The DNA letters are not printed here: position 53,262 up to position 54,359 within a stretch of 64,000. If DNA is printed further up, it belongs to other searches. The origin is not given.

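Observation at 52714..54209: Firmicute-style cdaA-cdaR-glmM module inserted into the proteobacterial ftsH-folP-glmM cluster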

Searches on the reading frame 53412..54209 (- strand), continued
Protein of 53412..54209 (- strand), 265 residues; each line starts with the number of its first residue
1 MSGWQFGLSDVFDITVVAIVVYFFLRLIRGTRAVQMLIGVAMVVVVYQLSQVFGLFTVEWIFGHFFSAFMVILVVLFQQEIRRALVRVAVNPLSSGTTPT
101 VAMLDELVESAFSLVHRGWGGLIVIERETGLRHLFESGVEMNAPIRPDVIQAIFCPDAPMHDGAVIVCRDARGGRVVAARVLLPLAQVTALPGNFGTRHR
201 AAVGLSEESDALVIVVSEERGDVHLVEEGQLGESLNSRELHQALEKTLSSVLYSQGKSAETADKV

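Call 38: find_encoding_contigs(protein=P0350, flank=6000, max_places=1)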
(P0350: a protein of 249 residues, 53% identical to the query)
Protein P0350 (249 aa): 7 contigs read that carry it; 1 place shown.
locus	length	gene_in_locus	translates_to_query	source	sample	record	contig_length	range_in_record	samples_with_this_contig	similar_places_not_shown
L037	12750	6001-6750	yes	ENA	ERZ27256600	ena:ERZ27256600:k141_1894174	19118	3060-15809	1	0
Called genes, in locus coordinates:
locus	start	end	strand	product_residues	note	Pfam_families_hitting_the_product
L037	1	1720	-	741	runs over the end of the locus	PF00270:DEAD, PF04851:ResIII (weak), PF00271:Helicase_C, PF16124:RecQ_Zn_bind, PF09382:RQC, PF00570:HRDC, PF14493:HTH_40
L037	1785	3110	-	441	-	-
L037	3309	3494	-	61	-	-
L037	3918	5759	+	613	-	PF06480:FtsH_ext, PF06068:TIP49 (faint), PF00004:AAA, PF07728:AAA_5 (weak), PF17862:AAA_lid_3, PF01434:Peptidase_M41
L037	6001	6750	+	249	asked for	PF19293:CdaA_N, PF02457:DAC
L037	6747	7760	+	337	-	PF07949:YbbR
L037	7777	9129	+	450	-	PF02878:PGM_PMM_I, PF02879:PGM_PMM_II, PF02880:PGM_PMM_III, PF00408:PGM_PMM_IV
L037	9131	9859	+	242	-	PF03740:PdxJ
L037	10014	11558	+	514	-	PF03853:YjeF_N, PF01256:Carb_kinase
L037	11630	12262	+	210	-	PF04355:BamE (weak)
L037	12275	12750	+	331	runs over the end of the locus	PF03279:Lip_A_acyltrans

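Call 39: find_encoding_contigs(protein=P0422, flank=6000, max_places=1)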
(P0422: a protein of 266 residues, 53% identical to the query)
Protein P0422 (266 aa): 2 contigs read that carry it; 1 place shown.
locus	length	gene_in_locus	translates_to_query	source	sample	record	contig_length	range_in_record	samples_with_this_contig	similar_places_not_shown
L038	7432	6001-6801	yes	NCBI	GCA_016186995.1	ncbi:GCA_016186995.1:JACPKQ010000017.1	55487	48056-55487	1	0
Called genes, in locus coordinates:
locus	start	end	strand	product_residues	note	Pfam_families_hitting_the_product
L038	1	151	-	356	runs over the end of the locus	PF10509:GalKase_gal_bdg (weak), PF00288:GHMP_kinases_N, PF08544:GHMP_kinases_C (faint)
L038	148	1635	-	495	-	-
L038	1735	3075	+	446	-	PF01171:ATP_bind_3, PF01507:PAPS_reduct (faint), PF11734:TilS_C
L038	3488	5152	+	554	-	PF06068:TIP49 (weak), PF00004:AAA, PF17862:AAA_lid_3, PF01434:Peptidase_M41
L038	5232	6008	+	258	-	PF00809:Pterin_bind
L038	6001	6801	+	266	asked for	PF19293:CdaA_N, PF02457:DAC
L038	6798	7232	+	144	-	PF07949:YbbR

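Call 40: find_encoding_contigs(protein=P0386, flank=6000, max_places=1)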
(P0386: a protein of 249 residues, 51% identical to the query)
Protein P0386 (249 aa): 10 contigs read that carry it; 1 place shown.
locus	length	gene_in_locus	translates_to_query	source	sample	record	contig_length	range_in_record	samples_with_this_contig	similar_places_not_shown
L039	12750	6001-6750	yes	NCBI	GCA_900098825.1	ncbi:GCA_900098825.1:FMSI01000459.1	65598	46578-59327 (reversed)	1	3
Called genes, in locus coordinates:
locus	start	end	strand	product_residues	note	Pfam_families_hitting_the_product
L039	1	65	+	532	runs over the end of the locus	PF06980:DUF1302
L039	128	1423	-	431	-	PF00070:Pyr_redox (faint), PF01266:DAO (weak), PF01593:Amino_oxidase, PF03486:HI0933_like (faint), PF07992:Pyr_redox_2 (faint), PF12831:FAD_oxidored (weak), PF13450:NAD_binding_8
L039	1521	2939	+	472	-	PF01171:ATP_bind_3, PF09179:TilS (weak), PF11734:TilS_C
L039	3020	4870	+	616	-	PF06480:FtsH_ext, PF06068:TIP49 (weak), PF00004:AAA, PF07728:AAA_5 (weak), PF17862:AAA_lid_3, PF01434:Peptidase_M41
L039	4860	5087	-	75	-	-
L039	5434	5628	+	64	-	-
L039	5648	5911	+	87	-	-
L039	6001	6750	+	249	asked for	PF19293:CdaA_N, PF02457:DAC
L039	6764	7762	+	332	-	PF07949:YbbR (weak)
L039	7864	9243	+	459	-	PF02878:PGM_PMM_I, PF02879:PGM_PMM_II, PF02880:PGM_PMM_III, PF00408:PGM_PMM_IV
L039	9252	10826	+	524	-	PF03853:YjeF_N, PF01256:Carb_kinase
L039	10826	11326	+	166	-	PF02367:TsaE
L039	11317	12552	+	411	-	PF00696:AA_kinase, PF01842:ACT, PF22468:ACT_9, PF13840:ACT_7, PF01842:ACT (weak), PF22468:ACT_9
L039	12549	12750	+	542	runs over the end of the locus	PF00682:HMGL-like, PF22617:HCS_D2, PF08502:LeuA_dimer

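Call 41: find_encoding_contigs(protein=P0378, flank=6000, max_places=1)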
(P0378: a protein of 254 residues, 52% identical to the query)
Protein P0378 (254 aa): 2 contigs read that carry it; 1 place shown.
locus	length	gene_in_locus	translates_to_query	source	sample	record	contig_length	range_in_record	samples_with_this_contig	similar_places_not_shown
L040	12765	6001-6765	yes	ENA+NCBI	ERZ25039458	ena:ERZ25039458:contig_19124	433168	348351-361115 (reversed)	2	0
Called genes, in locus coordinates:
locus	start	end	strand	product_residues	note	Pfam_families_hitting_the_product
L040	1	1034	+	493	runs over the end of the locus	PF01171:ATP_bind_3, PF11734:TilS_C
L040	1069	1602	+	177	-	PF00156:Pribosyltran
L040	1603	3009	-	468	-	PF13185:GAF_2, PF01590:GAF, PF13492:GAF_3 (weak), PF08668:HDOD, PF13487:HD_5, PF01966:HD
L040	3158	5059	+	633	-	PF06480:FtsH_ext, PF06068:TIP49 (faint), PF00004:AAA, PF17862:AAA_lid_3, PF01434:Peptidase_M41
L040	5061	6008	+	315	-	PF00809:Pterin_bind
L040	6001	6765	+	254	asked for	PF19293:CdaA_N (weak), PF02457:DAC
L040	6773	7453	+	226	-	PF07949:YbbR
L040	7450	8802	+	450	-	PF02878:PGM_PMM_I, PF02879:PGM_PMM_II, PF02880:PGM_PMM_III, PF00408:PGM_PMM_IV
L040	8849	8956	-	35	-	-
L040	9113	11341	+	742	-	PF07719:TPR_2 (faint), PF13424:TPR_12 (faint), PF13428:TPR_14 (faint), PF14559:TPR_19 (faint), PF00069:Pkinase, PF07714:PK_Tyr_Ser-Thr, PF03109:ABC1, PF17667:Pkinase_fungal (weak), +6 more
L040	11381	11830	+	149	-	-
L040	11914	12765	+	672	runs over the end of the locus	PF03772:Competence, PF00753:Lactamase_B, PF12706:Lactamase_B_2 (weak)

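Call 43: search_solved_structures(query=window:53412-54209:-, show_alignments=2)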
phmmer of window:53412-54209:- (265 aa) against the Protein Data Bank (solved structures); distinct sequences matched with E-value up to 0.001: 17.
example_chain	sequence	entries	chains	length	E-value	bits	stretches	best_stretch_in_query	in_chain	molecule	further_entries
9g69_C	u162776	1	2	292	4.5e-39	137.6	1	11-245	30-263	Diadenylate cyclase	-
8ofo_AAA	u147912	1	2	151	8.2e-29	104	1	116-244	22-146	Diadenylate cyclase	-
6hvl_A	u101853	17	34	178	3.8e-27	98.5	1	105-252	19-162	Diadenylate cyclase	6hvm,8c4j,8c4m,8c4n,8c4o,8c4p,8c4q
6hvn_A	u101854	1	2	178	3.8e-27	98.5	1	105-252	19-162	Diadenylate cyclase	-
4rv7_A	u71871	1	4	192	4.3e-27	98.3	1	104-252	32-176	Diadenylate cyclase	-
6gyy_A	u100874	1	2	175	1e-26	97.1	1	112-241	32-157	Diadenylate cyclase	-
6gyw_A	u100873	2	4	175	1.9e-26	96.2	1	112-241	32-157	Diadenylate cyclase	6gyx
9g0g_A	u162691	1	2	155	2.8e-26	95.6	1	109-246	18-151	Cyclic di-AMP synthase CdaA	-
6huw_A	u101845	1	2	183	3e-26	95.6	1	108-246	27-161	Diadenylate cyclase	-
8ogk_A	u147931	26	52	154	3.1e-26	95.5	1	109-246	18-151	Cyclic di-AMP synthase CdaA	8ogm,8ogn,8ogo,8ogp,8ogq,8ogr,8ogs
7ojs_H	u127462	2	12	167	3.8e-26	95.2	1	113-246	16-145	Cyclic di-AMP synthase CdaA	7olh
8ofg_A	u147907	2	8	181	1.6e-23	86.7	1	103-246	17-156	Diadenylate cyclase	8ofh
2fb5_A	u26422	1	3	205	1.6e-23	86.7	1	114-225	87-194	hypothetical Membrane Spanning Protein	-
7l8n_A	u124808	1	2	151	1.4e-21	80.3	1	111-235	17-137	Diadenylate cyclase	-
7dfx_A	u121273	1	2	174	3.7e-17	65.8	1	116-251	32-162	DAC domain-containing protein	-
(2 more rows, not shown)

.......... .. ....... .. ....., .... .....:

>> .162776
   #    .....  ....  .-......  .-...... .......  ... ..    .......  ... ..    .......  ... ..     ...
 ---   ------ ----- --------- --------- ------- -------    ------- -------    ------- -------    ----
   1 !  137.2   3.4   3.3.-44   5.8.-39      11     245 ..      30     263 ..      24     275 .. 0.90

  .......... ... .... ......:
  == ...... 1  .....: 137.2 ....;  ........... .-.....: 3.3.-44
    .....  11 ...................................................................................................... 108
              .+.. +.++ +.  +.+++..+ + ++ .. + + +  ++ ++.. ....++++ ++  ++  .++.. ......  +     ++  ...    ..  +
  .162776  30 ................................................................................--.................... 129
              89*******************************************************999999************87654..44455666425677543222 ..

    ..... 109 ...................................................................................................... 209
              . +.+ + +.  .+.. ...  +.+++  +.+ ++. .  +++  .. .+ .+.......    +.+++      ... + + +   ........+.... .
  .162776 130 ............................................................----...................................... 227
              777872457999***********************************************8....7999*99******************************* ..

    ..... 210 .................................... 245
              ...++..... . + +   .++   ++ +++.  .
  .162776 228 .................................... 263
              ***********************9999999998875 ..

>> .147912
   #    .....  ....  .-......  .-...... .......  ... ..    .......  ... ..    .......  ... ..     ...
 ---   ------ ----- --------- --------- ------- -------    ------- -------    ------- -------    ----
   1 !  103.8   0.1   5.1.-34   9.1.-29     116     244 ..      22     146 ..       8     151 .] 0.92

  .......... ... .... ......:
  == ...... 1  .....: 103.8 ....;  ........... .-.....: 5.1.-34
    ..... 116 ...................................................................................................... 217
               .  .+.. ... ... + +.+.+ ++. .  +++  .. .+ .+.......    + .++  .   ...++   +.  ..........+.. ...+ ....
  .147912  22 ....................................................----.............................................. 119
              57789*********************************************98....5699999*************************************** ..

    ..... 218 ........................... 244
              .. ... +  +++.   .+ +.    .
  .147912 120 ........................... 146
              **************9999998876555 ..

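Call 71: list_cluster_members(proteins=[P0140, P0142, P0131, P0132, P0133, P0134, P0137, P0139, P0146, P0147])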
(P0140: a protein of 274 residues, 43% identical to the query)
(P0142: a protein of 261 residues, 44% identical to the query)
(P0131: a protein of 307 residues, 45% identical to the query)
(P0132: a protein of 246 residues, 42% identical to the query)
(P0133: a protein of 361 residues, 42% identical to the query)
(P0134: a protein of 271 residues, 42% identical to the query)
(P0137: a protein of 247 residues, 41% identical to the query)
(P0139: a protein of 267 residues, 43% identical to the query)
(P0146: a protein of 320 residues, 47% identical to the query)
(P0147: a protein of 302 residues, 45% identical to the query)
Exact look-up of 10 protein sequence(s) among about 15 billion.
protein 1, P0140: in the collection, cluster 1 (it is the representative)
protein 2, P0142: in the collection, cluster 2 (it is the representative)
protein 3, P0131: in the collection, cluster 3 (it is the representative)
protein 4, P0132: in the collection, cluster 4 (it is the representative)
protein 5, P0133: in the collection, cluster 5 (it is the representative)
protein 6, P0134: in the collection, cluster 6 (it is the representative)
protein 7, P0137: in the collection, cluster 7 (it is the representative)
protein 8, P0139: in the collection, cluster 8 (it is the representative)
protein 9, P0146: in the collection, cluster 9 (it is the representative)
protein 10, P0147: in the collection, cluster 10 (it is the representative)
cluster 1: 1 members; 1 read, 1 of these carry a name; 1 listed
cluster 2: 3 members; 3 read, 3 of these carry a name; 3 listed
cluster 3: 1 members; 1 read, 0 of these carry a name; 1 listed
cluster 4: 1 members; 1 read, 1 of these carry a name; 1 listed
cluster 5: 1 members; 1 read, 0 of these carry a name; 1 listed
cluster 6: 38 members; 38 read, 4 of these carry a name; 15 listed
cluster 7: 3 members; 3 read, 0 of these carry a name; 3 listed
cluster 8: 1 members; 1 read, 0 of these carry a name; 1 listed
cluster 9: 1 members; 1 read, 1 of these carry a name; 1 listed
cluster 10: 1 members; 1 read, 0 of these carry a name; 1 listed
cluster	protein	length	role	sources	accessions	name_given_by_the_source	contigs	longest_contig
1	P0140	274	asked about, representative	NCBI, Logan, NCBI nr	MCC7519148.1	MAG: TIGR00159 family protein [Verrucomicrobiae bacterium] | TIGR00159 family protein [Verrucomicrobiae bacterium]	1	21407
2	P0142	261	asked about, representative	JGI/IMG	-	diadenylate cyclase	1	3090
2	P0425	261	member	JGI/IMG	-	diadenylate cyclase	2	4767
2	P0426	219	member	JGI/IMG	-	diadenylate cyclase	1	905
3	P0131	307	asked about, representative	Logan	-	-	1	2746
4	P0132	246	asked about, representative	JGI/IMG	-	diadenylate cyclase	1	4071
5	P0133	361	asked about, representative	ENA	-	-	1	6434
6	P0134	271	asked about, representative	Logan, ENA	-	-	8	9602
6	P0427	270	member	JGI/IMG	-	diadenylate cyclase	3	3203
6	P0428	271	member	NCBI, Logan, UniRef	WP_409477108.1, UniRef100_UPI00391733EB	diadenylate cyclase CdaA [Pseudobdellovibrio sp. HCB154] | diadenylate cyclase CdaA n=1 Tax=Pseudobdellovibrio sp. HCB154 TaxID=3386277 ...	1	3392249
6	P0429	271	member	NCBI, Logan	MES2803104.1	MAG: diadenylate cyclase CdaA [Bdellovibrionota bacterium]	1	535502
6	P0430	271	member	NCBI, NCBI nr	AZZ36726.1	TIGR00159 family protein [Bdellovibrio sp. qaytius]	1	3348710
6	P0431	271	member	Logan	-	-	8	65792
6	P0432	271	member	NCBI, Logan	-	-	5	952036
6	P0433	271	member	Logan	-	-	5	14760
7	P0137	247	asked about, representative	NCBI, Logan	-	-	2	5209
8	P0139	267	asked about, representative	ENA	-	-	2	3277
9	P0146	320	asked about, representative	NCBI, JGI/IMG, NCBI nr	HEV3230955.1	MAG TPA: diadenylate cyclase CdaA [Candidatus Dormibacteraeota bacterium] | diadenylate cyclase | diadenylate cyclase CdaA [Candidatus Dormibacteraeota bacterium]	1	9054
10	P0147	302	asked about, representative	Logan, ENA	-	-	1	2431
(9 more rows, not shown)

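Call 73: find_related_loci(query=A1, collection=metagenome_contigs, flank=5000)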
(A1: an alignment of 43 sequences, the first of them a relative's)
Query A1 (317 aa) in metagenome_contigs; peptide patterns used: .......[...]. (x = any residue, [..] = any of these).
600 stretches matched a pattern (row limit reached: there are more); 594 encode a relative of the query (tblastn E <= 1e-3); the best 80 are kept; 80 distinct loci.
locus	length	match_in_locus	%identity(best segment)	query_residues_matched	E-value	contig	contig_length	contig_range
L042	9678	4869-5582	52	16-253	5e-80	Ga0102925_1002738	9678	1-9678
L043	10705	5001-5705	51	16-250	3e-78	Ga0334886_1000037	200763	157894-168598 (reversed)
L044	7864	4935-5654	52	6-250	5e-77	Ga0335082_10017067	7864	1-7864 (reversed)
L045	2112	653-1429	50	20-276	8e-80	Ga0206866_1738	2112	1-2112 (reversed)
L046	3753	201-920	51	6-250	8e-77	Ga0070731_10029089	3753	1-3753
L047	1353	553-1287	51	6-254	6e-81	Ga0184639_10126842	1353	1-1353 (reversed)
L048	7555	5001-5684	52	26-253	1e-75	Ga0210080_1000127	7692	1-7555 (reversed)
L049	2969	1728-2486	45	7-270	5e-75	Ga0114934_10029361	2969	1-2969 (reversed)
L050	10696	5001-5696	53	15-246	7e-73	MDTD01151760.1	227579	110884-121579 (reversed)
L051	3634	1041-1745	48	20-254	6e-71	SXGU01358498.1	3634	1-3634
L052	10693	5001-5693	46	19-247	2e-70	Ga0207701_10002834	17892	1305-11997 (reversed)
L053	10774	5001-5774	45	7-265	6e-70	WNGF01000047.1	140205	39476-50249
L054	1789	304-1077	48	3-257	7e-73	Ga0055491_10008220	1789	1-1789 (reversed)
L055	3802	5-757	47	29-283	2e-70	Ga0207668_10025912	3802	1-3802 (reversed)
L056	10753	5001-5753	44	4-256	3e-70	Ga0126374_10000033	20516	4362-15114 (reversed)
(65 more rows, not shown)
